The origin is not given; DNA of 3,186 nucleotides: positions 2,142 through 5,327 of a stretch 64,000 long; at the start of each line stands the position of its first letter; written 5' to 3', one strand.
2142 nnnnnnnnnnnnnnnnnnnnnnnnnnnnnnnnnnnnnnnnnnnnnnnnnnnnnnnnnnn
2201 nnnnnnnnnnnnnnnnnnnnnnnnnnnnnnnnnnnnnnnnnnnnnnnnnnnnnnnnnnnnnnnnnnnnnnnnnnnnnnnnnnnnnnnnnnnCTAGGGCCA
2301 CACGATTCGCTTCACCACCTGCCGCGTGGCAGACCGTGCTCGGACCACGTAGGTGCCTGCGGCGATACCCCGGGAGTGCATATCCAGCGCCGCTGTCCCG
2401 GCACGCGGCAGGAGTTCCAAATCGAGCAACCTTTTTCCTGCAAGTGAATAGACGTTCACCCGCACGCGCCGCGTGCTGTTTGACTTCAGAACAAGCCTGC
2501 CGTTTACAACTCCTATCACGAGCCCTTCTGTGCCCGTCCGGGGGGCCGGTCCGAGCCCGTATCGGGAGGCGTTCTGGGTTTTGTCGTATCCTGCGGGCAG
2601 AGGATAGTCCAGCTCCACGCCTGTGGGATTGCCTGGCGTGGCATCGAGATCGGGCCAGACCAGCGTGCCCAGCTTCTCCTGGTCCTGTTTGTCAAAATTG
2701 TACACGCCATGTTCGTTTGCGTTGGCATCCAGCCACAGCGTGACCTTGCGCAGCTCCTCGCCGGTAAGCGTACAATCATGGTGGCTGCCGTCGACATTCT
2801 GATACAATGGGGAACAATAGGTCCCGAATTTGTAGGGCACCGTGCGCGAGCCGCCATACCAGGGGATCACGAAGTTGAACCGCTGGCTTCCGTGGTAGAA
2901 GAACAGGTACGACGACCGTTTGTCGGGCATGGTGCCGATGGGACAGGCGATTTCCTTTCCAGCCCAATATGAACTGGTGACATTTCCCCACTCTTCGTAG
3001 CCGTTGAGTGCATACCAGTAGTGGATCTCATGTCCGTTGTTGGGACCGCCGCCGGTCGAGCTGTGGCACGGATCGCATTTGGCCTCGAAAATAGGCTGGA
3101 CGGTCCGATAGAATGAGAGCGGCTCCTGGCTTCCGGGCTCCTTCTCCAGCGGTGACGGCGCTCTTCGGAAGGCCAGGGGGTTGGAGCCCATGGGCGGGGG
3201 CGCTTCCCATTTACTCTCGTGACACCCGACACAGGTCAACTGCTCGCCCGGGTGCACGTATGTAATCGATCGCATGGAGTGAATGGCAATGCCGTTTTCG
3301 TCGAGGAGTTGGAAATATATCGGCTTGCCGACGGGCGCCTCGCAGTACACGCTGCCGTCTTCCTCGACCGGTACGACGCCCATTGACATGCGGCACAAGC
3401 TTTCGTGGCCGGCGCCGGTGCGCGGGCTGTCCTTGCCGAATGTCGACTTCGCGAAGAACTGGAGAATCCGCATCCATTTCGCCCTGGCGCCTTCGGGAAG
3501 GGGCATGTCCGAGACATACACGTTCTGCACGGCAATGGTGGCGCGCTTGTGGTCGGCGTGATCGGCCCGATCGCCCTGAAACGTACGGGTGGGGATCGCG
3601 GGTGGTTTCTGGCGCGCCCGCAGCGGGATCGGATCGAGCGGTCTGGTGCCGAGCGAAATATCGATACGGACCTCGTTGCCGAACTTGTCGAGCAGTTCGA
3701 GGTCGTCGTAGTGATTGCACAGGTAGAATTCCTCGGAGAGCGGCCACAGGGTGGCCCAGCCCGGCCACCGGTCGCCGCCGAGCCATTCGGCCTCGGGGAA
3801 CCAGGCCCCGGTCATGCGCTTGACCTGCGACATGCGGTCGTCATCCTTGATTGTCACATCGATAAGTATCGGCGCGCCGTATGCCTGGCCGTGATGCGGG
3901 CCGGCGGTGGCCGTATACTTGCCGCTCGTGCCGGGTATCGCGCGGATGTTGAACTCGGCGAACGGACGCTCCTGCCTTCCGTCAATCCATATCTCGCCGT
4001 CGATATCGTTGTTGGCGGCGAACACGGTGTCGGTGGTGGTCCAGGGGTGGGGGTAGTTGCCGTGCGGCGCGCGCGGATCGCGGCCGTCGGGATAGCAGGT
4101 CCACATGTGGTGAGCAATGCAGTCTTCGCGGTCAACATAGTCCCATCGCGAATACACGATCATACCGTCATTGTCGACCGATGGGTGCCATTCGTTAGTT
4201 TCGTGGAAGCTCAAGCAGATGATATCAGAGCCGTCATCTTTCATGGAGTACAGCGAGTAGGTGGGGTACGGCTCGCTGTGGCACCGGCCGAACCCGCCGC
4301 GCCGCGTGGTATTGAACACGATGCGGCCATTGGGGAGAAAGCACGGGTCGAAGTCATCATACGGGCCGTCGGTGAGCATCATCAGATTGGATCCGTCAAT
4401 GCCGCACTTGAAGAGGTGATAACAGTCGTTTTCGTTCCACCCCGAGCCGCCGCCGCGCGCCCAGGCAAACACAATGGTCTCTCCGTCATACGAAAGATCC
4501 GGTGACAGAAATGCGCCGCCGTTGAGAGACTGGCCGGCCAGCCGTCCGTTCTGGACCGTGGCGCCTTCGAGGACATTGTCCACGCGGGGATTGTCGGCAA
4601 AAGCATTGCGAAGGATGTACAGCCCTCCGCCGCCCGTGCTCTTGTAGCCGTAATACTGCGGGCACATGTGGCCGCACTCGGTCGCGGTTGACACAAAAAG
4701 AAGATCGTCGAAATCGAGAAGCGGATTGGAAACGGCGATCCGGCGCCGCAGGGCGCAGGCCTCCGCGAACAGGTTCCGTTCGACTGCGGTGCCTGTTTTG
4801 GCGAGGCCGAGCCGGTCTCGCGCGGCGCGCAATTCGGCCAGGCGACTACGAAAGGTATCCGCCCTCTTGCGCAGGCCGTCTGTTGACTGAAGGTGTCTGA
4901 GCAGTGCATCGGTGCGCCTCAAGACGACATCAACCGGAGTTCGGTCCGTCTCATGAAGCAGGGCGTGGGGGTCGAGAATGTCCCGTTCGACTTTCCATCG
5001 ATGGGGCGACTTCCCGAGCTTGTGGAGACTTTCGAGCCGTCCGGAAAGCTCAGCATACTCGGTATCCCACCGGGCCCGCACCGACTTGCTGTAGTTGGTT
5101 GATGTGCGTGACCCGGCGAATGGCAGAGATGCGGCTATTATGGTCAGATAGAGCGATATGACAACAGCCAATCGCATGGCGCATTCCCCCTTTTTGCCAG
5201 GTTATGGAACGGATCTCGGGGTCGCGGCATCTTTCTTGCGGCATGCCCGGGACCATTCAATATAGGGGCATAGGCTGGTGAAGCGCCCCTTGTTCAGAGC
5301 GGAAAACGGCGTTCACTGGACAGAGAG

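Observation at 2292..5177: HzsA-related propeller with two c-type haem motifs exported as T9SS cargo inside a CAZyme locus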

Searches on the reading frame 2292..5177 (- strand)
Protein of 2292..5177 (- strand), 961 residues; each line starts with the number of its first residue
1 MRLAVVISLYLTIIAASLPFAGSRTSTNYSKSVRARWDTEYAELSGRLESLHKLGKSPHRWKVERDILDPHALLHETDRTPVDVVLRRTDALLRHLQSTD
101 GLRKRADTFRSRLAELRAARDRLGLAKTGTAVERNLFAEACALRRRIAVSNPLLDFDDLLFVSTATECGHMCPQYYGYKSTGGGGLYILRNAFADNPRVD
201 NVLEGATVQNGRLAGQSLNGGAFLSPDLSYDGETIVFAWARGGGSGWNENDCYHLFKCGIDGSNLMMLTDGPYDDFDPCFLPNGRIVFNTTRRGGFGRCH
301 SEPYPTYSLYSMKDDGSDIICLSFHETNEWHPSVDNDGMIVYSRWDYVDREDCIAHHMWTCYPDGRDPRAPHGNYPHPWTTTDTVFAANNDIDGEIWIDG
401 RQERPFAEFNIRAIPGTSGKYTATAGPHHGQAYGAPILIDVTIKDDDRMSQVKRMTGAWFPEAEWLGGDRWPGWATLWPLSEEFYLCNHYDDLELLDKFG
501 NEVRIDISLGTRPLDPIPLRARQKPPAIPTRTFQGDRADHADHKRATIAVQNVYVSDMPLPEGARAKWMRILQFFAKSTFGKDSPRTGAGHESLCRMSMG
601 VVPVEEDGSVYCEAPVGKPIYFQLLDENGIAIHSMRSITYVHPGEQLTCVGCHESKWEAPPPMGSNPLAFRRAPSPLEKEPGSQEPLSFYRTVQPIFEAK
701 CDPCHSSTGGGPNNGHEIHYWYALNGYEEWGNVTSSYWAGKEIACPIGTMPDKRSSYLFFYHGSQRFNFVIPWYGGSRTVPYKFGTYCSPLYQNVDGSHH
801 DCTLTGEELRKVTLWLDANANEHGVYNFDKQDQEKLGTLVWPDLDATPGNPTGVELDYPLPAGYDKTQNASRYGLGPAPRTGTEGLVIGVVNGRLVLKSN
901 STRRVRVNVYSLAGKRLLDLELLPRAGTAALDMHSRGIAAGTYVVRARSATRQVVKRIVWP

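Call 3: search_protein_families(library=pfam, proteins=[window:2292-5177:-], max_evalue=0.1)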
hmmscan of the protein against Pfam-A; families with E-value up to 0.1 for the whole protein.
window:2292-5177:- (961 aa): 3 families
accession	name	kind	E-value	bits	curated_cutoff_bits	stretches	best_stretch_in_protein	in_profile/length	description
PF18582.6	HZS_alpha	-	1e-19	71.3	26.6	1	593-654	37-98/98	Hydrazine synthase alpha subunit middle domain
PF07676.18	PD40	-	0.00021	21.6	20.9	0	267-296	3-34/38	WD40-like Beta Propeller Repeat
PF13442.11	Cytochrome_CBB3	-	0.02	15.7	27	0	691-713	4-26/68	Cytochrome C oxidase, cbb3-type, subunit III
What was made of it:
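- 2292..5177 (-): Whole gene: 961-aa HZS-alpha-like dihaem protein (stop codon 2292..2294). Pfam HZS_alpha E 1e-19 (call 3).
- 3207..3545 (-): HZS_alpha 'middle' beta-domain, aa ~545-657 (Pfam match 593-654). PF18582 at 71.3 bits (call 3).
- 2628..3185 (-): Helical cytochrome-c-like C-terminal domain, aa ~665-850. Weak Cytochrome_CBB3 match (call 3).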

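Call 4: search_protein_families(library=ncbifam, proteins=[window:2292-5177:-], max_evalue=0.1)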
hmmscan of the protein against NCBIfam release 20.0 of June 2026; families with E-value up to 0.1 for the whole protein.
window:2292-5177:- (961 aa): 3 families
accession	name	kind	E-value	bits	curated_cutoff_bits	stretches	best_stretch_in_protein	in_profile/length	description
NF052339.1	hydrazine_alpha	equivalog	1.3e-12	46.5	800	1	588-657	519-588/804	hydrazine synthase subunit alpha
TIGR02800.1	propeller_TolB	equivalog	0.00039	19.5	343.15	1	217-295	319-388/418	Tol-Pal system beta propeller repeat protein TolB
TIGR04183.1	Por_Secre_tail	domain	0.002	18.1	23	1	896-959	12-70/72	T9SS type A sorting domain-containing protein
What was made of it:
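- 2295..2561 (-): C-terminal sorting domain (T9SS type A-like CTD), aa 873-961. TIGR04183 E 0.002, 18.1 bits, below the cutoff of 23 (call 4).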

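Call 6: search_solved_structures(query=window:2292-5177:-, max_evalue=1, show_alignments=2)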
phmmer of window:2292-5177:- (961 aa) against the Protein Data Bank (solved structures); distinct sequences matched with E-value up to 1: 1.
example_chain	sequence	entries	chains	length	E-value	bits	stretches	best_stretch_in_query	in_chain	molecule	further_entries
5c2v_A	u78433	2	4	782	7.5e-07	30.5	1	592-657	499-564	HYDRAZINE SYNTHASE ALPHA SUBUNIT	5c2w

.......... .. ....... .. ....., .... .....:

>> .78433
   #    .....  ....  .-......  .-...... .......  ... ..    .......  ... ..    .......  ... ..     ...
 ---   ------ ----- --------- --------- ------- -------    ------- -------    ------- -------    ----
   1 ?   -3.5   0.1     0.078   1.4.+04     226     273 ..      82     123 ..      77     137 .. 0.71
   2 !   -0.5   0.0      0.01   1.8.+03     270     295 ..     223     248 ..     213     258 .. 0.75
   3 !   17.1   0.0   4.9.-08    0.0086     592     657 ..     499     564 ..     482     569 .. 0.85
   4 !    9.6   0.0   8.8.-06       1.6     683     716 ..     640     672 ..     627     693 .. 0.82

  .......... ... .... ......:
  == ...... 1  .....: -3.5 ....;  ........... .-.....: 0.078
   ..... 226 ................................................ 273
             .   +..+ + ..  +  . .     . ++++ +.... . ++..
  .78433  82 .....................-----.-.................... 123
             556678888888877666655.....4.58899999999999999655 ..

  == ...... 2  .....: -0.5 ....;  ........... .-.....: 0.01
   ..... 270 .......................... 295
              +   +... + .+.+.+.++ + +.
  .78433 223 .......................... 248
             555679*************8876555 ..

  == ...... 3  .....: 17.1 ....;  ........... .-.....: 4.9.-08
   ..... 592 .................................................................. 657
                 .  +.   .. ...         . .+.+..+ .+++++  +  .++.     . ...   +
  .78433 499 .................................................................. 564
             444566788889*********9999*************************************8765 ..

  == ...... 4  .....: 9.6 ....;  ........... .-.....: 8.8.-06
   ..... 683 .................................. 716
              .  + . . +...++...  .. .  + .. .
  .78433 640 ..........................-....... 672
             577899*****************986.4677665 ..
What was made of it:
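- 3207..3545 (-): It aligns with HzsA chain residues 499-564 (call 6).
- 3219..3233 (-): Haem site 1: CVGCH, aa 649-653, equivalent to HzsA haem alpha-I. W657 occupies the position of the HzsA Tyr591 haem ligand (call 6).
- On Hydrazine synthase subunit alpha: W657 aligns with Tyr591 (call 6).
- On PSCyt1 (Planctomycete cytochrome C, PF07635): The motif resemblance also holds for haem alpha-II of HzsA (call 6).
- W657 replaces the Tyr591 haem ligand (call 6).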

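Call 7: find_homologous_proteins(query=window:2292-5177:-, max_evalue=0.00001)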
Query window:2292-5177:- (961 aa): 4872 proteins with E <= 0.00001 among 8000 candidates; the best 120 are listed.
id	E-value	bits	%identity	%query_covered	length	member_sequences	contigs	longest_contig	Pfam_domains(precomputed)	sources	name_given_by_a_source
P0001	1.1e-255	869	46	99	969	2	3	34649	PF18582.7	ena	-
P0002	3.3e-251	854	46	98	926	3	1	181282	PF18582.7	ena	-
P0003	4.0e-251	854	48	89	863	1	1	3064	PF18582.7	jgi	jgi:hypothetical protein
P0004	4.4e-251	854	46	96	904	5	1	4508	PF26549.1,PF18582.7,PF07676.19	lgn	-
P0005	1.2e-250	853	46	99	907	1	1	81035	PF18582.7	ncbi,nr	ncbi:MAG: hypothetical protein GF418_13485 [Chitinivibrionales bacterium]|nr:hypothetical protein [C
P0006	3.0e-249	848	46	89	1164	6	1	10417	PF18582.7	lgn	-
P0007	3.2e-249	848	48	87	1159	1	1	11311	PF18582.7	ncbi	-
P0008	1.0e-247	843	46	98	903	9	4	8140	PF26549.1,PF18582.7,PF07676.19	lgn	-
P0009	1.2e-247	843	46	97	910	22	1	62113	PF18582.7,PF07676.19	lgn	-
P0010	6.9e-246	837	46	96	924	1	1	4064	PF26549.1,PF18582.7,PF07676.19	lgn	-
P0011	2.2e-244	832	48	86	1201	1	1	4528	PF13205.13,PF18582.7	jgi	-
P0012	2.3e-244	832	45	98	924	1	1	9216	PF18582.7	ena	-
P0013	1.1e-243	830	45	97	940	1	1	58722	PF18582.7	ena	-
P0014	1.5e-242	826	46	96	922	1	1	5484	PF26549.1,PF18582.7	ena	-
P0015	5.6e-242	824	45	98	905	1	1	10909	PF18582.7,PF07676.19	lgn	-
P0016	9.4e-241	820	45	96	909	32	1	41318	PF18582.7,PF07676.19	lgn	-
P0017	7.1e-240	817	45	96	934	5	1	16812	PF18582.7,PF07676.19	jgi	jgi:Tol biopolymer transport system component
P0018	1.2e-239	816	45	97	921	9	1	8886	PF26549.1,PF18582.7,PF07676.19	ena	-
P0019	2.0e-239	815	44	98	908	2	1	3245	PF18582.7,PF07676.19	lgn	-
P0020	2.2e-239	815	47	86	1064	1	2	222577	PF26549.1,PF18582.7,PF18962.8,PF02018.24,PF07676.19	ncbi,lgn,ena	-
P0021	3.1e-239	815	44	99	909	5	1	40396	PF26549.1,PF18582.7,PF07676.19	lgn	-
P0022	7.1e-239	814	45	96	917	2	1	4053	PF18582.7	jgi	jgi:uncharacterized protein (DUF2267 family)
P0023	7.7e-239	813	47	90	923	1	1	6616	PF26549.1,PF18582.7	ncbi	-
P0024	3.4e-238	811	45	96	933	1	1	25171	PF18582.7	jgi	jgi:hypothetical protein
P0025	1.3e-237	809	49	85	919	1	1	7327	PF26549.1,PF18582.7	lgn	-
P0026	7.2e-237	807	45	97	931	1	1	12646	PF18582.7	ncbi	-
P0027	2.3e-236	805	44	99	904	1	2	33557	PF18582.7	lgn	-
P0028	2.5e-236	805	44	98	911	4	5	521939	PF26549.1,PF18582.7,PF18962.8,PF07676.19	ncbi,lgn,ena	-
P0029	2.5e-236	805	44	100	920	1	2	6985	PF18582.7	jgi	jgi:hypothetical protein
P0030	7.9e-236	804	45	100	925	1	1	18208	PF18582.7,PF18962.8,PF07676.19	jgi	jgi:hypothetical protein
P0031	8.2e-236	803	48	83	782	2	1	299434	PF18582.7,PF07676.19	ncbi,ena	-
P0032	5.6e-235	801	43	99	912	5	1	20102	PF26549.1,PF18582.7,PF07676.19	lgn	-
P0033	6.4e-235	801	45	95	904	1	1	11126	PF18582.7,PF07676.19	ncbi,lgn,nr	ncbi:MAG TPA: hypothetical protein VHP36_07695 [Chitinispirillaceae bacterium]|nr:hypothetical prote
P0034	6.6e-235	800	44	95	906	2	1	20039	PF26549.1,PF18582.7,PF18962.8,PF07676.19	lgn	-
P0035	2.5e-234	799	43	99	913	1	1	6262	PF18582.7,PF07676.19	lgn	-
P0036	9.2e-234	797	43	96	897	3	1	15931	PF18582.7,PF07676.19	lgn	-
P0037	1.7e-233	796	42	99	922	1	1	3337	PF26549.1,PF18582.7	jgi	-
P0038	5.3e-233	794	45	96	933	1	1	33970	PF26549.1,PF18582.7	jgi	jgi:hypothetical protein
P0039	7.2e-233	794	49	83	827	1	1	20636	PF18582.7,PF07676.19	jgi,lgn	-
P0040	9.4e-233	793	43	99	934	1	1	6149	PF18582.7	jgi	jgi:hypothetical protein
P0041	1.3e-232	793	46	92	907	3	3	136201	PF18582.7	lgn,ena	-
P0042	1.3e-232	793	43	99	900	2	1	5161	PF26549.1,PF18582.7,PF18962.8,PF07676.19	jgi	-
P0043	1.3e-231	790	47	87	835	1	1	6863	PF18582.7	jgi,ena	-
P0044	1.6e-231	789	47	89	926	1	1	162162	PF26549.1,PF18582.7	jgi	jgi:hypothetical protein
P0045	2.9e-231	788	42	99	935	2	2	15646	PF18582.7,PF00034.27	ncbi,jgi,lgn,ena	-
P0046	8.8e-231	787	43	99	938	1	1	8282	PF18582.7,PF07676.19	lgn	-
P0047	1.4e-230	786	42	99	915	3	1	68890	PF26549.1,PF18582.7,PF07676.19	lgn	-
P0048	1.6e-230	786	43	100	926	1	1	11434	PF26549.1,PF18582.7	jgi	-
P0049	1.8e-230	786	46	92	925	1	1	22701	PF26549.1,PF18582.7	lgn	-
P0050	2.8e-230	785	43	98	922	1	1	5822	PF18582.7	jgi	jgi:hypothetical protein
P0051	3.9e-230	785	43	98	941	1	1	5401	PF18582.7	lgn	-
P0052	1.9e-229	782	46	89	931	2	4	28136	PF18582.7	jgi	-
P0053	2.3e-229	782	44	99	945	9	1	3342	PF18582.7,PF07676.19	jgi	jgi:hypothetical protein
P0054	6.4e-229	781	44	99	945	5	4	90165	PF18582.7,PF07676.19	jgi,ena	jgi:hypothetical protein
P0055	7.9e-229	780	45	89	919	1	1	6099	PF18582.7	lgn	-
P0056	1.1e-228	780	43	99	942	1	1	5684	PF18582.7,PF18962.8,PF07676.19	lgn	-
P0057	1.9e-227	776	42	99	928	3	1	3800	PF18582.7,PF07676.19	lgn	-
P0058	1.5e-226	773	48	83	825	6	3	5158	PF18582.7,PF07676.19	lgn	-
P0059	2.6e-226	772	46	85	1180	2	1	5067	PF18582.7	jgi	jgi:hypothetical protein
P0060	5.3e-226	771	47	86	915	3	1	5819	PF18582.7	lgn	-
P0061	7.5e-226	771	43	99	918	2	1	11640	PF26549.1,PF18582.7,PF07676.19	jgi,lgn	-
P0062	3.5e-225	768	42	98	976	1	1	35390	PF26549.1,PF18582.7,PF07676.19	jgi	jgi:hypothetical protein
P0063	4.1e-225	768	46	86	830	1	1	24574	PF18582.7,PF07676.19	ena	-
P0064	6.0e-225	767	46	89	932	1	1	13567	PF18582.7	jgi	jgi:hypothetical protein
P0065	1.0e-224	767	46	86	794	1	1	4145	PF26549.1,PF18582.7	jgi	jgi:hypothetical protein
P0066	2.6e-224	765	42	98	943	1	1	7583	PF18582.7,PF07676.19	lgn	-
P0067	4.9e-224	764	45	86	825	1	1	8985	PF18582.7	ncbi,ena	-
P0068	1.2e-223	763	45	88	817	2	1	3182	PF18582.7,PF07676.19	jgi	-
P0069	4.2e-223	761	46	86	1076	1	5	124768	PF18582.7,PF07676.19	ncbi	-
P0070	2.3e-222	759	46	89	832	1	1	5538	PF18582.7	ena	-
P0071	4.3e-222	758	45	89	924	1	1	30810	PF18582.7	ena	-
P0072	5.5e-222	758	46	86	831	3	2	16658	PF18582.7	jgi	-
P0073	1.4e-221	756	46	81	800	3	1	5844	PF18582.7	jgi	jgi:hypothetical protein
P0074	2.4e-221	756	45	92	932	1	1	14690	PF18582.7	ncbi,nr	ncbi:MAG: hypothetical protein HQK83_14805 [Fibrobacteria bacterium]|nr:hypothetical protein [Fibrob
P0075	4.0e-221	755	43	97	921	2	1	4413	PF18582.7,PF07676.19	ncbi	-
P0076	5.7e-221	754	45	87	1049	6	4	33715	PF18582.7,PF07676.19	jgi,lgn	jgi:hypothetical protein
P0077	7.9e-221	754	45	84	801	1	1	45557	PF18582.7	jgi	jgi:hypothetical protein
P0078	1.1e-220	753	44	89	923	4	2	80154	PF18582.7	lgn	-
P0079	1.4e-220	753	41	100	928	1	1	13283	PF18582.7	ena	-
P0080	1.8e-220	753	42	96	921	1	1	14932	PF18582.7,PF07676.19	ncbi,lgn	-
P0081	3.0e-220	752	44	88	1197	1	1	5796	PF18582.7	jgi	jgi:hypothetical protein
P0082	3.9e-220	752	46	88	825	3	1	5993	PF18582.7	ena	-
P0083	4.4e-220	751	45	86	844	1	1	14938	PF18582.7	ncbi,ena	-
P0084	1.2e-219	750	45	90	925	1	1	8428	PF18582.7,PF07676.19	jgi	jgi:hypothetical protein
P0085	1.2e-219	750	45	87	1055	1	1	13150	PF18582.7,PF07676.19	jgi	jgi:hypothetical protein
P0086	1.7e-219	749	44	87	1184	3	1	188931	PF18582.7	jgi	jgi:hypothetical protein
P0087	1.8e-219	749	41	98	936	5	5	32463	PF18582.7,PF18962.8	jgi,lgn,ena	jgi:hypothetical protein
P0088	3.1e-219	749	47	85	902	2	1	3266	PF18582.7,PF07676.19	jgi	jgi:hypothetical protein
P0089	9.0e-219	747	48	74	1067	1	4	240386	PF18582.7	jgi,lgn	jgi:hypothetical protein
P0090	1.9e-218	746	45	89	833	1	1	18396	PF18582.7,PF07676.19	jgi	jgi:hypothetical protein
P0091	2.2e-218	746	45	84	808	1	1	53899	PF18582.7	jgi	jgi:hypothetical protein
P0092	2.2e-218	746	41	99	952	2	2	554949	PF18582.7,PF18962.8,PF07676.19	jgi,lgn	jgi:hypothetical protein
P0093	4.6e-218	745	41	99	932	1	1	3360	PF18582.7,PF07676.19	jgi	jgi:hypothetical protein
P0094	5.1e-218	745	43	89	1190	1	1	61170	PF18582.7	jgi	jgi:hypothetical protein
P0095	6.6e-218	744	45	82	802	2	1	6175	PF18582.7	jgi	-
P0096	6.8e-218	744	40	96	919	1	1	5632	PF26549.1,PF18582.7,PF07676.19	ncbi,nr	ncbi:MAG: hypothetical protein GX640_17225 [Fibrobacter sp.]|nr:hypothetical protein [Fibrobacter sp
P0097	8.0e-218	744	41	100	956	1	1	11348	PF18582.7,PF07676.19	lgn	-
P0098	1.1e-217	743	46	75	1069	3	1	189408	PF18582.7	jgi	jgi:hypothetical protein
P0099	1.1e-217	743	47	80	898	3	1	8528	PF18582.7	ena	-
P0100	1.3e-217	743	44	89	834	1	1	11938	PF18582.7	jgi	-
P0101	1.5e-217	743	45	89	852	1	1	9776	PF18582.7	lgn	-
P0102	2.1e-217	743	45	82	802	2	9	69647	PF18582.7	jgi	-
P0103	2.3e-217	742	41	96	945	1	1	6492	PF18582.7,PF18962.8,PF07676.19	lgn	-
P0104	3.7e-217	742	44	88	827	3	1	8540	PF18582.7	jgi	-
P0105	3.8e-217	742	45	86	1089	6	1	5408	PF18582.7,PF13385.14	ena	-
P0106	4.3e-217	741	45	85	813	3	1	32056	PF18582.7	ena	-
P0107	5.5e-217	741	45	86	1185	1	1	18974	PF18582.7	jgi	jgi:hypothetical protein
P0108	2.3e-216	739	46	86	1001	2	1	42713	PF22297.2,PF18582.7,PF08305.18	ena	-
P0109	2.7e-216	739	43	86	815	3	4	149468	PF18582.7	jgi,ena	-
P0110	2.9e-216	739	42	97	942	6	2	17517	PF18582.7,PF07676.19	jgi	jgi:hypothetical protein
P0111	4.2e-216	738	48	74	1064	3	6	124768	PF18582.7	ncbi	-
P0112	7.2e-216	737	44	84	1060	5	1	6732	PF18582.7,PF13385.14,PF02210.32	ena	-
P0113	8.1e-216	737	44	89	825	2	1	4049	PF18582.7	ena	-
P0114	1.0e-215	737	45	89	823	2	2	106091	PF18582.7,PF07676.19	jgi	jgi:hypothetical protein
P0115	1.9e-215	736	43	89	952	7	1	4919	PF18582.7,PF18962.8,PF07676.19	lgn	-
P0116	2.0e-215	736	40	100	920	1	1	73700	PF26549.1,PF18582.7,PF07676.19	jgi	-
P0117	2.3e-215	736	46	82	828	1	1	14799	PF18582.7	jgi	-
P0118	4.1e-215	735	45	88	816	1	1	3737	PF26549.1,PF18582.7,PF07676.19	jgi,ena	-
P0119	4.6e-215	735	46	79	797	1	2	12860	PF26549.1,PF18582.7,PF07676.19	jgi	jgi:hypothetical protein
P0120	6.2e-215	734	45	89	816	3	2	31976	PF18582.7,PF07676.19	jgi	-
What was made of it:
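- Many homologues carry PF18962 (call 7).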

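Call 23: find_encoding_contigs(protein=P0002, flank=10000, max_places=2)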
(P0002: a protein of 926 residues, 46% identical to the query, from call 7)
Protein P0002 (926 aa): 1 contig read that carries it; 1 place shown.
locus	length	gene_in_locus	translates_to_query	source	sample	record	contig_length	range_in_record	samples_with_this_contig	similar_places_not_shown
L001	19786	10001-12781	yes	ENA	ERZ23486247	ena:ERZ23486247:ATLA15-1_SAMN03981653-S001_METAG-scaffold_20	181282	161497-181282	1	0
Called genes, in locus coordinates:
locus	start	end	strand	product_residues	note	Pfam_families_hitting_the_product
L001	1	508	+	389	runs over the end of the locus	PF17785:PUA_3, PF10672:Methyltrans_SAM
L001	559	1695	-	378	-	-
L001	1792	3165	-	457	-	PF18073:Zn_ribbon_LapB, PF13481:AAA_25, PF03796:DnaB_C, PF06745:ATPase, PF23442:DUF7125 (weak), PF13191:AAA_16 (weak), PF13401:AAA_22 (weak), PF13541:ChlI, +2 more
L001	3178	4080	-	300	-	PF00005:ABC_tran, PF13304:AAA_21 (faint)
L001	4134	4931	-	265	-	PF02405:MlaE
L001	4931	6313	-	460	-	PF00772:DnaB, PF13481:AAA_25, PF03796:DnaB_C, PF06745:ATPase (weak)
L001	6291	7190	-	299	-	PF03167:UDG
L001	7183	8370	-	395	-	PF02441:Flavoprotein, PF04127:DFP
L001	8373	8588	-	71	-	-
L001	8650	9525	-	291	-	PF03755:YicC-like_N, PF08340:YicC-like_C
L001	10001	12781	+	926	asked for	PF18582:HZS_alpha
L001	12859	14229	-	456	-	-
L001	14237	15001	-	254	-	PF17131:TP_0789-like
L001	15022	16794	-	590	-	PF02687:FtsX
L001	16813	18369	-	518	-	PF02687:FtsX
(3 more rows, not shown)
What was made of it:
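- P0002 lies among housekeeping genes (call 23).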
